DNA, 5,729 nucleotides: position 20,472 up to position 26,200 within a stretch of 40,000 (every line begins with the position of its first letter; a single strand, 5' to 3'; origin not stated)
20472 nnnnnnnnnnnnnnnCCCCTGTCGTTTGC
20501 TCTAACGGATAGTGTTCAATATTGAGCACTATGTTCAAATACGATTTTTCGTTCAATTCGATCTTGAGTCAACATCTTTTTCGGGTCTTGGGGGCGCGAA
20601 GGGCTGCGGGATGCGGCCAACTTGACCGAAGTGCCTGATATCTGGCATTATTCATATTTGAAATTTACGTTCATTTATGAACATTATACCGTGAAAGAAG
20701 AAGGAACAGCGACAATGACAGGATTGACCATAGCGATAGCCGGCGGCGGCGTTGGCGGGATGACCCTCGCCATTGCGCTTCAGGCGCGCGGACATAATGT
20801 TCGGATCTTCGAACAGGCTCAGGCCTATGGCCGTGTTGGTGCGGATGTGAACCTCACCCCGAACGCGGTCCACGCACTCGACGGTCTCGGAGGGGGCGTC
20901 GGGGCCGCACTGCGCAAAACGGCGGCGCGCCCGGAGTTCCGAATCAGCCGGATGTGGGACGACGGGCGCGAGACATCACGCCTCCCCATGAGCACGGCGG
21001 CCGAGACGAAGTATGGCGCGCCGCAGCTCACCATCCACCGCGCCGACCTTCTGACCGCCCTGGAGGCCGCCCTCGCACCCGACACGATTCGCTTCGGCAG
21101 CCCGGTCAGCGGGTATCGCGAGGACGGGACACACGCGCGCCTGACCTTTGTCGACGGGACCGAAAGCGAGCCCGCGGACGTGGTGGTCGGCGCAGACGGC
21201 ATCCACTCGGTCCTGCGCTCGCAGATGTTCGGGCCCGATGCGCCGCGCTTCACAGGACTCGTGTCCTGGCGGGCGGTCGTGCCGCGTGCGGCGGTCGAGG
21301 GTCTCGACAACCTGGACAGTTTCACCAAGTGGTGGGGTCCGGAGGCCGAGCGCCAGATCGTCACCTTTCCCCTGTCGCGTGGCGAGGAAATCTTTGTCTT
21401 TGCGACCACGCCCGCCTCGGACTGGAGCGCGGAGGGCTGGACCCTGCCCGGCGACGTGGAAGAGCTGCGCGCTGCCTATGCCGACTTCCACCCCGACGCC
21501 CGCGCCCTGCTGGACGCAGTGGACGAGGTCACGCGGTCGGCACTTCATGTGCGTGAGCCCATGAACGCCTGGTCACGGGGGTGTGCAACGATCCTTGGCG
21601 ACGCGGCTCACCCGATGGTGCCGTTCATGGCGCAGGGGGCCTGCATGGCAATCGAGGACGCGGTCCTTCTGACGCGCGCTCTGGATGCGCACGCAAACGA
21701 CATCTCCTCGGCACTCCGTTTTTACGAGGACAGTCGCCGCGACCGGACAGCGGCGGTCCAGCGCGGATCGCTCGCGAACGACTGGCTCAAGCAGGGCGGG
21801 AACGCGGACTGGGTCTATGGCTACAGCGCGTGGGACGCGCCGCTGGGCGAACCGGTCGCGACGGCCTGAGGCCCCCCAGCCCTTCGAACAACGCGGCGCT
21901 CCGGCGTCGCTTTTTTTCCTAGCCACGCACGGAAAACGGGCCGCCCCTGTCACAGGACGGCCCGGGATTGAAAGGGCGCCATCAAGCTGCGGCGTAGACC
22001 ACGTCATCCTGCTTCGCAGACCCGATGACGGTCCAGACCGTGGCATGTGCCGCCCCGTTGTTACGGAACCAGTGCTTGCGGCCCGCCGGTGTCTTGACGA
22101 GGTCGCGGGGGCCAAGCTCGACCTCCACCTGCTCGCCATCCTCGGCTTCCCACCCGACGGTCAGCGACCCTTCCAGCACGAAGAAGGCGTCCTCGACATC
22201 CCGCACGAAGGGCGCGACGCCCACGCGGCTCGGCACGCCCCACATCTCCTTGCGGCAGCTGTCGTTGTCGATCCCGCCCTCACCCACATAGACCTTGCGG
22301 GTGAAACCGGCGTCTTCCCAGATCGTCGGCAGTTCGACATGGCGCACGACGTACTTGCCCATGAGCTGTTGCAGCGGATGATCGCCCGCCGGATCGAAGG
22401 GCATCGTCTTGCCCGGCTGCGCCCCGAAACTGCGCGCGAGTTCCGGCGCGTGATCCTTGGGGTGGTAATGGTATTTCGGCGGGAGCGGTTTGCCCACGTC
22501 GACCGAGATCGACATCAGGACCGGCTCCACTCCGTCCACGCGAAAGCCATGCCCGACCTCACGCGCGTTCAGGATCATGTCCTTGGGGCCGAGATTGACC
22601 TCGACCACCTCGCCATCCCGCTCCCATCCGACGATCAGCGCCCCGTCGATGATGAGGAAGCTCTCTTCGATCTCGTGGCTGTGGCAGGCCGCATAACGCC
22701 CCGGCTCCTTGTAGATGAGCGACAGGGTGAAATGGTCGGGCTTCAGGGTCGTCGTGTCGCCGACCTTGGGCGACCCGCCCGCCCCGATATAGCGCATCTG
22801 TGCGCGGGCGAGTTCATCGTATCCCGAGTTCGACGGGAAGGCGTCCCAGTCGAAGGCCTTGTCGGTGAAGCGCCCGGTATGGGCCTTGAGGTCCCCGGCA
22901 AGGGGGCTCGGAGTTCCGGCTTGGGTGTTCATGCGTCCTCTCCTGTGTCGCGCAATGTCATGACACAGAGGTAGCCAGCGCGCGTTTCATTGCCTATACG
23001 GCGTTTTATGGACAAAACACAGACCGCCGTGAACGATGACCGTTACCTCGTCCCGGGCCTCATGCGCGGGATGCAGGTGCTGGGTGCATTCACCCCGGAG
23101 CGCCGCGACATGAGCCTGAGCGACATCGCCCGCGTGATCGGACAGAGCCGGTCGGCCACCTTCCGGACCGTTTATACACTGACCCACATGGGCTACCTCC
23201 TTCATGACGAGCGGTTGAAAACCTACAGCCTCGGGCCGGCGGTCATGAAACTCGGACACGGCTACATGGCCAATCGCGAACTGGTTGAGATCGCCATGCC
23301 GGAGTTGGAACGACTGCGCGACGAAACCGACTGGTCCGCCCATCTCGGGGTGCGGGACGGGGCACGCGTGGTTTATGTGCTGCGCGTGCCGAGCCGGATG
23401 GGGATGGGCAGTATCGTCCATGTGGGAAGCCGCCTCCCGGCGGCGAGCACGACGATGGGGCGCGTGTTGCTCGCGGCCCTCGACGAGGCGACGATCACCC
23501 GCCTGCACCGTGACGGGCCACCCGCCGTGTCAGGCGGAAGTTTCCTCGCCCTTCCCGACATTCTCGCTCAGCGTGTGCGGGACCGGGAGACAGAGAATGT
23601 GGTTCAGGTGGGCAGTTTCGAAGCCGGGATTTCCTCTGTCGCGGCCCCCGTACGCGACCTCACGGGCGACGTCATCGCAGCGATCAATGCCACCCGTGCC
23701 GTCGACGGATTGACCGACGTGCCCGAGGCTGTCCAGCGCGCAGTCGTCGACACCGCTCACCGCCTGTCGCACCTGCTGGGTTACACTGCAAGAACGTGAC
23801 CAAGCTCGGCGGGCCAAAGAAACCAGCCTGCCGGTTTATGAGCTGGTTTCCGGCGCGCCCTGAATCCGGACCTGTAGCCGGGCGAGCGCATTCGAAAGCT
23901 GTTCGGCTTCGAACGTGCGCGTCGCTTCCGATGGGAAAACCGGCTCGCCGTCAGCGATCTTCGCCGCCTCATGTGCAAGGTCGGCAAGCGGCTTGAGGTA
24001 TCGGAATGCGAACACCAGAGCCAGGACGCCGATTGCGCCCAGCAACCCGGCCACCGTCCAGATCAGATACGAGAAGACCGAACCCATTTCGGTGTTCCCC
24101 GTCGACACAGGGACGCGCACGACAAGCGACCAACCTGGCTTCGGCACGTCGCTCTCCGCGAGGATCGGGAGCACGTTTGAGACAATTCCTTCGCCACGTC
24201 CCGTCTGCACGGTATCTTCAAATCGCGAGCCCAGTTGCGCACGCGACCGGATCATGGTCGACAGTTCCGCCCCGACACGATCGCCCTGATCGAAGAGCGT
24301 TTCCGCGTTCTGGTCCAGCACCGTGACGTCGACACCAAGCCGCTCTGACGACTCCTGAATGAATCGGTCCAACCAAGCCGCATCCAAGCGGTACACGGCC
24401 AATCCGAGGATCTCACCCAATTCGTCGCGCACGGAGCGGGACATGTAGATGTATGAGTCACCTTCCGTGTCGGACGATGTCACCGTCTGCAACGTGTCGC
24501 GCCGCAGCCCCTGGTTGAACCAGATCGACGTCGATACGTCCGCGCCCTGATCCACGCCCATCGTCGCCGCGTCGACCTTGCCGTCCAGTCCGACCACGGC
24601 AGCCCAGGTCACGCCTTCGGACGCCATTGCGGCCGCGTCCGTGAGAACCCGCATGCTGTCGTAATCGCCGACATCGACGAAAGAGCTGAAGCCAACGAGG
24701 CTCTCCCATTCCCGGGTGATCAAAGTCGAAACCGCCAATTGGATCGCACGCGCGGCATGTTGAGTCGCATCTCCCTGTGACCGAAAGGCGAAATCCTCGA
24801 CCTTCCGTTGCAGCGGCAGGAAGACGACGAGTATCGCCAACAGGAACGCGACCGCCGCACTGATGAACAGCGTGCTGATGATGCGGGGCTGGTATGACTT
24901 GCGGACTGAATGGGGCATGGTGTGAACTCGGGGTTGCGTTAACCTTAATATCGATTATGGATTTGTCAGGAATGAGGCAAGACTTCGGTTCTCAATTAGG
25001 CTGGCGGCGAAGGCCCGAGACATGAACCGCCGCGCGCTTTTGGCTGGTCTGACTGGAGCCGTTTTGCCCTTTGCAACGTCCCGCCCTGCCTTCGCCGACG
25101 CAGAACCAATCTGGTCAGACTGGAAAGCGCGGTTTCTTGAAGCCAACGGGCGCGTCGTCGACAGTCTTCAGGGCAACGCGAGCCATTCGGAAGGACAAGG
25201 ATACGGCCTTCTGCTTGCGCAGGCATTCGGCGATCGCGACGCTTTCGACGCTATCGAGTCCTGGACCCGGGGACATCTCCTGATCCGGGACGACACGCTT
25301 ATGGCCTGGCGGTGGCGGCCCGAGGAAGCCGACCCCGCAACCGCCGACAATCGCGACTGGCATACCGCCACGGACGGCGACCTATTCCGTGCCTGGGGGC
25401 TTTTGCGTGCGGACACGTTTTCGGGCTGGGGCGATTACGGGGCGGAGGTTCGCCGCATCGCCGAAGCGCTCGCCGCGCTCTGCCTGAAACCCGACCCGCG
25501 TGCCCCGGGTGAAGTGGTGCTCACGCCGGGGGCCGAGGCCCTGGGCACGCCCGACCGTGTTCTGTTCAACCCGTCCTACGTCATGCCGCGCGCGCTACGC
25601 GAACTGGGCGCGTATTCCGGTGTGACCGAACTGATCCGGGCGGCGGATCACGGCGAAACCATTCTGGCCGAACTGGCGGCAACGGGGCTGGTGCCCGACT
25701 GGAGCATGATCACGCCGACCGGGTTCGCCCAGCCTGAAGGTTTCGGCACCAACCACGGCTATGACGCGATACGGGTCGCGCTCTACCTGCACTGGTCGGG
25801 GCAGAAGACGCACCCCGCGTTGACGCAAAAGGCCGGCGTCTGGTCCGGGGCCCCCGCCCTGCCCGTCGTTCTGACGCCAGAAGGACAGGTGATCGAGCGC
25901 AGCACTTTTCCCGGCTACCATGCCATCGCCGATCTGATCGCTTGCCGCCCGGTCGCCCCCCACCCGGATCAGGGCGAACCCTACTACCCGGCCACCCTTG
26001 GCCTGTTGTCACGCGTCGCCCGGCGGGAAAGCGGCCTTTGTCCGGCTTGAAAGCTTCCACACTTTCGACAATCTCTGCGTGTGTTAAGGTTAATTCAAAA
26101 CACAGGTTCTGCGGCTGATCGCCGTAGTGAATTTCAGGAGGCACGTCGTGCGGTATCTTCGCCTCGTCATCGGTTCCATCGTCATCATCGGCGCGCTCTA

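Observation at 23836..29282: Compact bgsBA-like beta-glucan locus (sensor, GH8, HlyD-type protein, GT2 synthase) lacking BcsB/BcsC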

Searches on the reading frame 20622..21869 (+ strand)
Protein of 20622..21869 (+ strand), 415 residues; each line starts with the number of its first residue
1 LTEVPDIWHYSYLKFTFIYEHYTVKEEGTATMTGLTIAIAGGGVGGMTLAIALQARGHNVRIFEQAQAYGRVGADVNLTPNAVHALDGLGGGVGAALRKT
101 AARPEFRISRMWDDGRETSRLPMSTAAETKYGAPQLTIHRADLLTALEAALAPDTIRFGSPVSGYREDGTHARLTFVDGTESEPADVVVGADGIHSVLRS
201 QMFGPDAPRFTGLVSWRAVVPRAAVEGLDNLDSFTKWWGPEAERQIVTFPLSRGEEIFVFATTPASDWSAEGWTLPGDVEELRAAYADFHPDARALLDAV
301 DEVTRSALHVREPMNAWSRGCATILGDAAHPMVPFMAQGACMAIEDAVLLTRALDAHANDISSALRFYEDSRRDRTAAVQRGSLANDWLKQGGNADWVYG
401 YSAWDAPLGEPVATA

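Call 3: search_protein_families(library=pfam, proteins=[window:20622-21869:+])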
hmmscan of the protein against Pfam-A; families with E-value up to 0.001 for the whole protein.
window:20622-21869:+ (415 aa): 3 families
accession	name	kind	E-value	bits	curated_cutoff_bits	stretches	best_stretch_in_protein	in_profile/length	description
PF01494.25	FAD_binding_3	-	1.9e-23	83.7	22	1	36-381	3-347/349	FAD binding domain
PF01266.30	DAO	-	3.5e-06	27.2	27.9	0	37-69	2-34/353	FAD dependent oxidoreductase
PF13450.12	NAD_binding_8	-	0.00011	22.8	21.9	1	39-70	1-32/68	NAD(P)-binding Rossmann-like domain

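Call 4: search_protein_families(library=ncbifam, proteins=[window:20622-21869:+])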
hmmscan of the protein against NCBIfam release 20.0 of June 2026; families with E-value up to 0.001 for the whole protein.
window:20622-21869:+ (415 aa): 53 families (the best 25 are shown)
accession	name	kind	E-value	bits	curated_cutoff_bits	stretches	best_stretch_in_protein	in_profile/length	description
NF006021.0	PRK08163.1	equivalog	9.8e-75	252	459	1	35-380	6-347/398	3-hydroxybenzoate 6-monooxygenase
NF005720.0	PRK07538.1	subfamily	3.2e-59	200.9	400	1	36-381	4-359/418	hypothetical protein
NF005313.0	PRK06847.1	subfamily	9.2e-55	186.1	372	1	36-384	6-345/375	hypothetical protein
NF033623.1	urate_HpxO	equivalog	9.8e-54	182.7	500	1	37-379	2-335/381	FAD-dependent urate hydroxylase HpxO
TIGR03219.1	salicylate_mono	equivalog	2e-52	178.2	446.35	1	35-384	1-367/414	salicylate 1-monooxygenase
NF005062.0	PRK06475.1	equivalog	9.1e-51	172.9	524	1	35-382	4-353/401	FAD-binding protein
NF005243.0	PRK06753.1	equivalog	3.8e-48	164.2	365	1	36-382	2-330/374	hypothetical protein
NF005566.0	PRK07236.1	subfamily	8.3e-36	123.7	333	2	31-226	3-184/386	hypothetical protein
NF005761.0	PRK07588.1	equivalog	5.3e-31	107.9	454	1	37-385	3-344/392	FAD-binding domain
NF004523.0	PRK05868.1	equivalog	5e-22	78.2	536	2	37-237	4-198/372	FAD-binding protein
NF005452.0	PRK07045.1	equivalog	3.6e-18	65.6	397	2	37-208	8-177/388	putative monooxygenase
TIGR01988.1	Ubi-OHases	subfamily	5.3e-17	61.7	224.65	1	37-379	2-342/387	ubiquinone biosynthesis hydroxylase, UbiH/UbiF/VisC/COQ6 family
NF005691.0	PRK07494.1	equivalog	1.2e-16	60.2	459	2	32-200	6-172/404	UbiH/UbiF family hydroxylase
NF053548.1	violacein_VioC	equivalog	4.7e-16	58.9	760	1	319-386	298-365/429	NADP-dependent violacein biosynthesis oxygenase VioC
NF004832.0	PRK06184.1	subfamily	7.2e-15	54.7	476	1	35-378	7-343/506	hypothetical protein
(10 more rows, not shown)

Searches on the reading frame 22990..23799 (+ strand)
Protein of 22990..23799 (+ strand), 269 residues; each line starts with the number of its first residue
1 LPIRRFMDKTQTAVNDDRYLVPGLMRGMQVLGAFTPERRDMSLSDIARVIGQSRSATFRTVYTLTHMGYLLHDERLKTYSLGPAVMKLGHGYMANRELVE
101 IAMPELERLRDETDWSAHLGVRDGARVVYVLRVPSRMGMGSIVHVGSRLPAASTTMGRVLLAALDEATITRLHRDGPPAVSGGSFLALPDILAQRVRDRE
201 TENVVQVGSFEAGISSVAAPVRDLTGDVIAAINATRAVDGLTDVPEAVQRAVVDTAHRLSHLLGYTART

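Call 3: search_protein_families(library=pfam, proteins=[window:22990-23799:+])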
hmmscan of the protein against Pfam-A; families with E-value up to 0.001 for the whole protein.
window:22990-23799:+ (269 aa): 2 families
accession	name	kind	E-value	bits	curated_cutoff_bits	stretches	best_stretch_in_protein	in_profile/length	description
PF01614.24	IclR_C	-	7.7e-23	81.4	24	1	91-260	2-173/174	Bacterial transcriptional regulator IclR C-terminal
PF09339.16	HTH_IclR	-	3.2e-13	49.7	22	1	24-73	2-51/52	IclR helix-turn-helix domain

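Call 4: search_protein_families(library=ncbifam, proteins=[window:22990-23799:+])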
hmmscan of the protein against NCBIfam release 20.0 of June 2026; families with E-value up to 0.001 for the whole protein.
window:22990-23799:+ (269 aa): 8 families
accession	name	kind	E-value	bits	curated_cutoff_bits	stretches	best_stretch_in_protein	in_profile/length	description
TIGR02431.1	pcaR_pcaU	subfamily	2.9e-47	161.1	284.75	1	20-242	4-225/248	beta-ketoadipate pathway transcriptional regulators, PcaR/PcaU/PobR family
NF045644.1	TransRegBhcR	equivalog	1.6e-29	103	350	1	15-264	16-266/267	HTH-type transcriptional regulator BhcR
NF011671.1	PRK15090.1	equivalog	2.8e-23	82.4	275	1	23-234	12-223/256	DNA-binding transcriptional regulator KdgR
NF007548.0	PRK10163.1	equivalog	4.8e-18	65.2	406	1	24-267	24-269/271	HTH-type transcriptional repressor AllR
NF008601.2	PRK11569.1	equivalog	4.1e-13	49.1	380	1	18-243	23-251/276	glyoxylate bypass operon transcriptional repressor IclR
NF007341.0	PRK09834.1-3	equivalog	2.2e-11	43.4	269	1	21-167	7-155/274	DNA-binding transcriptional regulator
NF007339.0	PRK09834.1-1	equivalog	7.4e-10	38.6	299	1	8-232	7-232/271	DNA-binding transcriptional regulator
NF007342.0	PRK09834.1-4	equivalog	1.2e-09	37.6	251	1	23-128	13-117/263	DNA-binding transcriptional regulator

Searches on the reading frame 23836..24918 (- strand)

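Call 3: search_protein_families(library=pfam, proteins=[window:23836-24918:-])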
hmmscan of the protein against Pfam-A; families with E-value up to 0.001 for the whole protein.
window:23836-24918:- (360 aa): 1 family
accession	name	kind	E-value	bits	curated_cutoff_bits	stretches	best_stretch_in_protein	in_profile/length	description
PF02743.24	dCache_1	-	0.00013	22.1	45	1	100-219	65-199/240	Cache domain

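Call 4: search_protein_families(library=ncbifam, proteins=[window:23836-24918:-])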
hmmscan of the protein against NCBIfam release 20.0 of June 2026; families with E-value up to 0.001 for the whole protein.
window:23836-24918:- (360 aa): 0 families

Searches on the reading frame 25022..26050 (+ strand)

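Call 3: search_protein_families(library=pfam, proteins=[window:25022-26050:+])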
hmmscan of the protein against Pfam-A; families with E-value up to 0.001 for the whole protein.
window:25022-26050:+ (342 aa): 1 family
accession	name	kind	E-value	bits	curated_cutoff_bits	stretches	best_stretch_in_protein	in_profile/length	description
PF01270.23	Glyco_hydro_8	-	3.7e-43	148.3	24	1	27-265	24-261/341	Glycosyl hydrolases family 8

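Call 4: search_protein_families(library=ncbifam, proteins=[window:25022-26050:+])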
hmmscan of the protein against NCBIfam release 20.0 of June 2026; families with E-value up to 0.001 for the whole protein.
window:25022-26050:+ (342 aa): 1 family
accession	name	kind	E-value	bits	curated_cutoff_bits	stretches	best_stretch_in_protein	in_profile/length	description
NF008305.0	PRK11097.1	equivalog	1.1e-32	113.3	299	1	27-256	25-255/378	cellulose synthase complex periplasmic endoglucanase BcsZ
